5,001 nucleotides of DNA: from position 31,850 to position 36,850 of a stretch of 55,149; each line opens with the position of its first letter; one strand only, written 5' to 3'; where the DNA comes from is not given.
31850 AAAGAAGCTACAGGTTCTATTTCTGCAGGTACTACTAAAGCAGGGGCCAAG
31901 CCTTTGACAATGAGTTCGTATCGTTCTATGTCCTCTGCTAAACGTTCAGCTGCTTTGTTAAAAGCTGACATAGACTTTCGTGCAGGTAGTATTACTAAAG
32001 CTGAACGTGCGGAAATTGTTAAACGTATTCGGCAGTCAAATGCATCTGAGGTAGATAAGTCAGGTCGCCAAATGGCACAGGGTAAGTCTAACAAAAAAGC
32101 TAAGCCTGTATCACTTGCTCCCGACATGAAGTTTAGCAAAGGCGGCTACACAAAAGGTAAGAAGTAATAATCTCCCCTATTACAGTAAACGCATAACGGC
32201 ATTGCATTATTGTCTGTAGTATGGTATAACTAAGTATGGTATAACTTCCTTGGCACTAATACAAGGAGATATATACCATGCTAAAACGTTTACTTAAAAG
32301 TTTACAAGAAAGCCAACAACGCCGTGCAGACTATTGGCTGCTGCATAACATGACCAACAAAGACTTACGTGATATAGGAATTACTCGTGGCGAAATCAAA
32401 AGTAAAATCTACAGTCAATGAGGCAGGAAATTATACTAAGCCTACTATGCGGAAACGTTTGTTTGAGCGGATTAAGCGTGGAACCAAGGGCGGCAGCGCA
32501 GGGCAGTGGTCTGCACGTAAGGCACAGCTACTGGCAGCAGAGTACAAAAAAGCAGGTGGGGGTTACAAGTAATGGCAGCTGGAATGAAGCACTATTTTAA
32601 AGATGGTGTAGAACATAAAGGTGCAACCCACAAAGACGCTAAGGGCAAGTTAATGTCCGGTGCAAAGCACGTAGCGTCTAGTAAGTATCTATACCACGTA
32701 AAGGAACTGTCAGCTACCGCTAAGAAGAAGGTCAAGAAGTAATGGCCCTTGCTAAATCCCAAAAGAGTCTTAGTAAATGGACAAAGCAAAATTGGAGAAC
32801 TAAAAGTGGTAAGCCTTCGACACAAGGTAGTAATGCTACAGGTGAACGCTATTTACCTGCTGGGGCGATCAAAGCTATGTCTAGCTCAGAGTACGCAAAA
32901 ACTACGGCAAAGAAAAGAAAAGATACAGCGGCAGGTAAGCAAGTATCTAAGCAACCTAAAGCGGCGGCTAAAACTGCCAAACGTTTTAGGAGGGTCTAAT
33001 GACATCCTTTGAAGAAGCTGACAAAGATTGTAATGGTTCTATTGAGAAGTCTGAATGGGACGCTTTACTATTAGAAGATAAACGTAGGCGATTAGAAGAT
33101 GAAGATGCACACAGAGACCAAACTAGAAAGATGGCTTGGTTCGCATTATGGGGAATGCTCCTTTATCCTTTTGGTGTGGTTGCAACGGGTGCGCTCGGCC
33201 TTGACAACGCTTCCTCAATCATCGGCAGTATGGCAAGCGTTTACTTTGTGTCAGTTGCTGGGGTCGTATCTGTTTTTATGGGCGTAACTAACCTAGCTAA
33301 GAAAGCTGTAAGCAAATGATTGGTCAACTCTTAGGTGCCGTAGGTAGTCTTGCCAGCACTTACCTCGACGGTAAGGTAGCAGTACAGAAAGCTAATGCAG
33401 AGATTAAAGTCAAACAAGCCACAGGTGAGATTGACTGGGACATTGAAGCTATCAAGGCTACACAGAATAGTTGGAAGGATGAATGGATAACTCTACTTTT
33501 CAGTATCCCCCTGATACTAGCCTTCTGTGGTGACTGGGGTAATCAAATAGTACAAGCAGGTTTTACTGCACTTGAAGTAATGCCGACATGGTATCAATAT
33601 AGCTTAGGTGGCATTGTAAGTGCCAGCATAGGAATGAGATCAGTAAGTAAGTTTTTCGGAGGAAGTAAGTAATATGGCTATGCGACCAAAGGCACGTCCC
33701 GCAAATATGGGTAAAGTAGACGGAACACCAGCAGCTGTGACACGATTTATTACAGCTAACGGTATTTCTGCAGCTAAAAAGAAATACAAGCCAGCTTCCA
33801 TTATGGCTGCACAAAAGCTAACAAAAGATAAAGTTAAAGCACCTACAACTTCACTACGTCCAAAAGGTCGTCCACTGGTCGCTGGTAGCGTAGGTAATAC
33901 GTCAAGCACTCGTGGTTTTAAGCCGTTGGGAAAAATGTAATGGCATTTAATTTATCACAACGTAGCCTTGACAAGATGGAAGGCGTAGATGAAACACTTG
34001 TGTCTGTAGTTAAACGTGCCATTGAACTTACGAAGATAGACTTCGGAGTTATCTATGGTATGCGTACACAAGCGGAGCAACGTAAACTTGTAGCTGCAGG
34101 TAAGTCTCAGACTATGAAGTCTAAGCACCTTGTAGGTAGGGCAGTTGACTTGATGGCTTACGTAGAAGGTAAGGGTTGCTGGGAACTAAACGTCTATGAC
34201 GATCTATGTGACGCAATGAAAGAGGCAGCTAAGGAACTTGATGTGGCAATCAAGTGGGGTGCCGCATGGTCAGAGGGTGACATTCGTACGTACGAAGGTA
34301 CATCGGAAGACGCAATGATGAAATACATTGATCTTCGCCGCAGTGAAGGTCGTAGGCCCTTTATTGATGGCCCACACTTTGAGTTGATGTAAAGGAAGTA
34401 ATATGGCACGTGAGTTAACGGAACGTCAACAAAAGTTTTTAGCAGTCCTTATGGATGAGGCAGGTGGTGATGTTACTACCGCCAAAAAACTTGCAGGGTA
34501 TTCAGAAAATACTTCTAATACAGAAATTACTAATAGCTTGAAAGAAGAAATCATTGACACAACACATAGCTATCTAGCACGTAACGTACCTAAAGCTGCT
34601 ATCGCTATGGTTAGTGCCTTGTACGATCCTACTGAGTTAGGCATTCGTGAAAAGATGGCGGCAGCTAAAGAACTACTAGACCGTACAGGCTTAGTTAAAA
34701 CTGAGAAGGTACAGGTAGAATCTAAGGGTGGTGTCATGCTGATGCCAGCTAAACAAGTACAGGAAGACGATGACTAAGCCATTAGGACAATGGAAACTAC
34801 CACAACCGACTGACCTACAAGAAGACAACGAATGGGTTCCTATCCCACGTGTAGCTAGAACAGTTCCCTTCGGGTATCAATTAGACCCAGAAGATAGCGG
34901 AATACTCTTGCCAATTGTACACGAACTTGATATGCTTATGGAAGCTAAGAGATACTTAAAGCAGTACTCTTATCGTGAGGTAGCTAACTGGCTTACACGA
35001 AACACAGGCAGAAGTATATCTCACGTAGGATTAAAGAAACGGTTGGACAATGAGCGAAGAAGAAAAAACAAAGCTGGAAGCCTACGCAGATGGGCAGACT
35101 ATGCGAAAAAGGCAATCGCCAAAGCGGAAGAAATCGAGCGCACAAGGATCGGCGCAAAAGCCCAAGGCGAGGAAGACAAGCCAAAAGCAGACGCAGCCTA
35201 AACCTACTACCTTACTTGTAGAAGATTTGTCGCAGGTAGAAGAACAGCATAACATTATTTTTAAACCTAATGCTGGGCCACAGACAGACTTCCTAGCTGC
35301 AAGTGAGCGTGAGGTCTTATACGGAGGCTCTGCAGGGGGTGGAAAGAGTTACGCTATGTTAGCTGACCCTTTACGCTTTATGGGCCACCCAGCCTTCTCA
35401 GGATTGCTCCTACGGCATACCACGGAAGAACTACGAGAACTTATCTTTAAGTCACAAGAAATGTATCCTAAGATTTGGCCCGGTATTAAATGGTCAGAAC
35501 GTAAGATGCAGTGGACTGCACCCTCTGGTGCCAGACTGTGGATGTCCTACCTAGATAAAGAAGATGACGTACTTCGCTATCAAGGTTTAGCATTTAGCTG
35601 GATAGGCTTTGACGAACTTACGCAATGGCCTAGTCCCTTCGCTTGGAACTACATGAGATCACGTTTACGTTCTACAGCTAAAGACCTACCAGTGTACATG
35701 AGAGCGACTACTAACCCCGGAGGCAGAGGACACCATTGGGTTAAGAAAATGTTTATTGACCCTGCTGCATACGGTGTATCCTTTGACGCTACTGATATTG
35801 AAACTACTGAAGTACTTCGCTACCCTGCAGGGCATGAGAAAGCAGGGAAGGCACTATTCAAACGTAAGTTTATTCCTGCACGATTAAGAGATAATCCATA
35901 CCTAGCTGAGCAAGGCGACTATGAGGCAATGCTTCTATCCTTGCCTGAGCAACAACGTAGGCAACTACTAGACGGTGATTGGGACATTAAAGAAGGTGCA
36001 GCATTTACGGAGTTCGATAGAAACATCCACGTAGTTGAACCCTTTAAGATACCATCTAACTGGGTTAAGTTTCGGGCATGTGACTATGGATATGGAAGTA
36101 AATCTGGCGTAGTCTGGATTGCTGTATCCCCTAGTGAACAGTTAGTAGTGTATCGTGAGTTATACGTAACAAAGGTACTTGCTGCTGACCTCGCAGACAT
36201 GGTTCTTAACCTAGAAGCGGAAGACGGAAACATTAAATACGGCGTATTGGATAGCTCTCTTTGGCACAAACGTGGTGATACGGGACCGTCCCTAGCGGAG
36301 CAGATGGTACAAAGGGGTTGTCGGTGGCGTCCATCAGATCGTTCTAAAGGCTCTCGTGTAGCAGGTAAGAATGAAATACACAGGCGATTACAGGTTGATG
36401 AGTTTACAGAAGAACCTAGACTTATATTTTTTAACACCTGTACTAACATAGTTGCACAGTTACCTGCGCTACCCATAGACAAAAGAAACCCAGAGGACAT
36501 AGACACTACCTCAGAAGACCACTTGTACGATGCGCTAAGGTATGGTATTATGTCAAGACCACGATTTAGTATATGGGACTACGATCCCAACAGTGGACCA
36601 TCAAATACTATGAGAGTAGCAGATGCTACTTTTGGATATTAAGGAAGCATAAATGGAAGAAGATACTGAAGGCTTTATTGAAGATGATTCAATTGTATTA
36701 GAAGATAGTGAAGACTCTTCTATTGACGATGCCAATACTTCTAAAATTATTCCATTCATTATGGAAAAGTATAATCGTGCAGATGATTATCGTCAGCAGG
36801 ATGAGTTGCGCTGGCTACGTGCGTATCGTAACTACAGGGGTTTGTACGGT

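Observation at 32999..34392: Lysis cassette headed by a two-TM protein carrying an exact EF-hand calcium-binding loop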

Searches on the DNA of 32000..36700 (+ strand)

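Call 5: search_dna_similar(query=window:32000-36700:+, collection=phages, mode=near, max_rows=30)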
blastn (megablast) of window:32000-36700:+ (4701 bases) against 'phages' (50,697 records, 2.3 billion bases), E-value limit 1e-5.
Records with a match: 3; places in all: 3; records where one place covers at least 80% of the query: 0.
Best place of each record, by identity: 80-90% 1; 60-80% 2.
By first word of the organism name: Roseobacter 3.
By host as written in the record: Rhodobacteraceae bacterium FZCC0042 2; Rhodobacteraceae bacterium FZCC0023 1.
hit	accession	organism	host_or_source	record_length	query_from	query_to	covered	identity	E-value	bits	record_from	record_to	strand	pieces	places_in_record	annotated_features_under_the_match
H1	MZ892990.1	Roseobacter phage CRP-345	Rhodobacteraceae bacterium FZCC0042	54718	2249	4701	52%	78.5%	0e+0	1568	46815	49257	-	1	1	terminase large subunit | hypothetical protein | putative terminase small subunit | putative endolysin | putative portal protein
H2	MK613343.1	Roseobacter phage CRP-1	Rhodobacteraceae bacterium FZCC0023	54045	2400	4689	49%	77.6%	0e+0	1334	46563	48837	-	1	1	terminase large subunit | hypothetical protein (x2) | terminase small subunit | putative portal protein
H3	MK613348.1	Roseobacter phage CRP-6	Rhodobacteraceae bacterium FZCC0042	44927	1425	1633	4%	85.3%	2e-52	215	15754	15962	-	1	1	hypothetical protein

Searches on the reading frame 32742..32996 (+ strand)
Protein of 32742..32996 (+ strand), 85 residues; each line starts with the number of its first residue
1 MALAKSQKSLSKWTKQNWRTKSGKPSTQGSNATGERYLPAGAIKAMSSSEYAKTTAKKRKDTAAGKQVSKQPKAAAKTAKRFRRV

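Call 3: search_protein_families(library=pfam, proteins=[window:32742-32996:+], max_evalue=1)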
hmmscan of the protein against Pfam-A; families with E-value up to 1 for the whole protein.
window:32742-32996:+ (85 aa): 1 family
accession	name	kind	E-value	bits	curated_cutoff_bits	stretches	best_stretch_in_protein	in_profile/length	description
PF03421.22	Acetyltransf_14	-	0.048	13.6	24.4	1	3-83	157-241/263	YopJ Serine/Threonine acetyltransferase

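Call 4: search_protein_families(library=phrogs, proteins=[window:32742-32996:+], max_evalue=0.1)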
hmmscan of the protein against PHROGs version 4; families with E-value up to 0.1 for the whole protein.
window:32742-32996:+ (85 aa): 1 family
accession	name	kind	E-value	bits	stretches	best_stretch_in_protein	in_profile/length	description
phrog_14910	-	unknown function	4.5e-31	108.5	1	1-84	1-80/80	-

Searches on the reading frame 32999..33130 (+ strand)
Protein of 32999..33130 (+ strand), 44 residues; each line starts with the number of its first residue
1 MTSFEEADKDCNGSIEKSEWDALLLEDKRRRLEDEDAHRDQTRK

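Call 62: search_solved_structures(query=A5, max_evalue=1, show_alignments=3)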
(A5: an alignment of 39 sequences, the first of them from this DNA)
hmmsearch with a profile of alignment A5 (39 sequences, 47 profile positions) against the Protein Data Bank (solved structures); distinct sequences matched with E-value up to 1: 681 (the best 60 are shown).
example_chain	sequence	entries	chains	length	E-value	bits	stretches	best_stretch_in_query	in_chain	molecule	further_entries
4il1_A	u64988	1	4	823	1.3e-23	85.7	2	2-26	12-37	Calmodulin, Calcineurin subunit B type 1, Serine/threonine-protein phosphatase 2B catalyti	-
2m7n_A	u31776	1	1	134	2e-17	65.9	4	6-38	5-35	Calcium-binding protein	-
1jfj_A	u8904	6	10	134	3.1e-17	65.2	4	6-38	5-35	CALCIUM-BINDING PROTEIN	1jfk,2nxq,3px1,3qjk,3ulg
8bd2_A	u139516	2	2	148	3.8e-17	64.9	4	4-38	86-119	Calmodulin-3 | Calmodulin-1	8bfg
6daf_A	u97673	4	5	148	7e-17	64.1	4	2-26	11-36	Calmodulin-1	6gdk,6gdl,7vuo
9kui_C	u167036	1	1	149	7.4e-17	64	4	2-26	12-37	Calmodulin-1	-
1k93_D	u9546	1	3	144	1.2e-16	63.4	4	2-26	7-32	CALMODULIN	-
2k0j_A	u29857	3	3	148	1.2e-16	63.4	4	2-26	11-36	calmodulin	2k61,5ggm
2jnx_A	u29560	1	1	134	1.2e-16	63.3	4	6-25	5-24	Calcium binding protein 2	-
5dbr_A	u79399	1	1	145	1.3e-16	63.2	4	2-26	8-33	Calmodulin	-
6hcs_A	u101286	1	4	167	1.3e-16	63.2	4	2-26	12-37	Calmodulin-1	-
2vay_A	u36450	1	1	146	1.4e-16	63.2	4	2-26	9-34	CALMODULIN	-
1y0v_H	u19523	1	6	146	1.4e-16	63.2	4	2-26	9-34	Calmodulin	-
1xfu_O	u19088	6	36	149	1.4e-16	63.1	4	2-26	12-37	Calmodulin 2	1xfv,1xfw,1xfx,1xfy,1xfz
8eow_E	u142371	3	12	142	1.4e-16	63.1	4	2-26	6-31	Calmodulin-1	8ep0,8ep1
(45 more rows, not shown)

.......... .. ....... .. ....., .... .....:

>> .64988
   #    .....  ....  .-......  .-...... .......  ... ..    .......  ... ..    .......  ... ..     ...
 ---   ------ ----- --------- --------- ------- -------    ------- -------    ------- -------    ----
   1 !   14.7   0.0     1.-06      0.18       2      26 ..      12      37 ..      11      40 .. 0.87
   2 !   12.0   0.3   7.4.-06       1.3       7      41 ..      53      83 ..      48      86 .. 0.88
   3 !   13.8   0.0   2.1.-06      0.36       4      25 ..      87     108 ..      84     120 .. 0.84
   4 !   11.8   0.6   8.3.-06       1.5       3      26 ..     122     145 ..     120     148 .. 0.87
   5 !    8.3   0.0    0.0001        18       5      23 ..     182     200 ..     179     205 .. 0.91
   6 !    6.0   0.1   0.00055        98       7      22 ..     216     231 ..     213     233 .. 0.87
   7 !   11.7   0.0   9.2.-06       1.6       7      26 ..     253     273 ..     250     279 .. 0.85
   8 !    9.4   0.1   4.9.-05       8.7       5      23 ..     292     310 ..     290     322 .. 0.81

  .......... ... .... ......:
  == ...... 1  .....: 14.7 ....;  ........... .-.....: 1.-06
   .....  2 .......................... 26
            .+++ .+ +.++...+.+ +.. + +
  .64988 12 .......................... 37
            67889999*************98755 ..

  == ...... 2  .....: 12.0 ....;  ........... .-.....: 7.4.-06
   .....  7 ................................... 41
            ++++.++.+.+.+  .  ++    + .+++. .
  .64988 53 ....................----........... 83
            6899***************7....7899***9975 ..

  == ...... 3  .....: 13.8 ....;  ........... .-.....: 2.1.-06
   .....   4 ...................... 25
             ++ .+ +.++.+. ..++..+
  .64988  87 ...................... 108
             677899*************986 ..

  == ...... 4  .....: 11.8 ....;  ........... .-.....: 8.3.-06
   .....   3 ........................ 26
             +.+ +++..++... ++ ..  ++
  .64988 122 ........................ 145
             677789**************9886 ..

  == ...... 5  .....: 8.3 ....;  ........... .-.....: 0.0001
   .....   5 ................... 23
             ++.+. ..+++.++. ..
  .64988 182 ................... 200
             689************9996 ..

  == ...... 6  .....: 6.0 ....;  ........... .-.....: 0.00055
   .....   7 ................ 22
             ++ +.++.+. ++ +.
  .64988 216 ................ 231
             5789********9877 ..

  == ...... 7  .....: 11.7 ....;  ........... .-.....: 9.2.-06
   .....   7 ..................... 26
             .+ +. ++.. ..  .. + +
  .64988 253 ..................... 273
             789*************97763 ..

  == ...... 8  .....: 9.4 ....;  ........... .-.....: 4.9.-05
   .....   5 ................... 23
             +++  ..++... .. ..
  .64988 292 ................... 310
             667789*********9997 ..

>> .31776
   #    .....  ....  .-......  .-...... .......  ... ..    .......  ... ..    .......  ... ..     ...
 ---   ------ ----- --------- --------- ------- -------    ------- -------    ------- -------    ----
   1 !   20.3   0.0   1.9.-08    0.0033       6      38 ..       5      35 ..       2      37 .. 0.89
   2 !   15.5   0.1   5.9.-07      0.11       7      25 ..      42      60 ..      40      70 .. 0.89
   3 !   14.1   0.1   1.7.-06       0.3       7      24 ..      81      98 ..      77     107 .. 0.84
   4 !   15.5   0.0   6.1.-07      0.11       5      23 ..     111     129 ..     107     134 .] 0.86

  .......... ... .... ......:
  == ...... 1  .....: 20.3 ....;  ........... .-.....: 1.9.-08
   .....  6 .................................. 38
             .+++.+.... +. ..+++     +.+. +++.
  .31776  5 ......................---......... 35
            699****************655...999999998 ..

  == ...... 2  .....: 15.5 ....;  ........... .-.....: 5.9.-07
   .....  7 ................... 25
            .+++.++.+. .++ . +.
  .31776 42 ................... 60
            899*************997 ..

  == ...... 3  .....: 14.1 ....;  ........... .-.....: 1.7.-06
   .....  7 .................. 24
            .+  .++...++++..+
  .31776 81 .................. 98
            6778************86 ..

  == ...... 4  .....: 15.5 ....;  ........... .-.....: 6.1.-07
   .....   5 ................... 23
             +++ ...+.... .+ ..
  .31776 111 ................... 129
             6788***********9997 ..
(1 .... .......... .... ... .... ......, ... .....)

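Call 63: search_protein_families(library=pfam, alignment_id=A5, max_evalue=0.01)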
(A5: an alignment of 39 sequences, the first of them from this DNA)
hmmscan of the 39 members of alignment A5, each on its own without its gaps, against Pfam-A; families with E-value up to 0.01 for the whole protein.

A. member 1, seq(44 aa): 4 families
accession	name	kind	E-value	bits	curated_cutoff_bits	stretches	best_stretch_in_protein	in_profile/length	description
PF00036.39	EF-hand_1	-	0.00074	19.3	25.4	1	4-24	6-26/29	EF hand domain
PF13499.12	EF-hand_7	-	0.0021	18.8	30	1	2-25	6-29/67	EF-hand domain pair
PF13202.12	EF-hand_5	-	0.0032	17.3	25.9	1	4-23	5-24/25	EF hand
PF13405.12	EF-hand_6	-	0.0069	16.5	25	1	4-24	6-26/30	EF-hand domain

B. families by the number of members that match (of 39 scanned): 6 families
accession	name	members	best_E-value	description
PF00036.39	EF-hand_1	30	8.2e-06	EF hand domain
PF13202.12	EF-hand_5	28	4.1e-07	EF hand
PF13405.12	EF-hand_6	18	2.8e-05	EF-hand domain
PF13499.12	EF-hand_7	12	1.3e-05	EF-hand domain pair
PF00404.24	Dockerin_1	1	0.0045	Dockerin type I domain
PF13833.12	EF-hand_8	1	0.0084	EF-hand domain pair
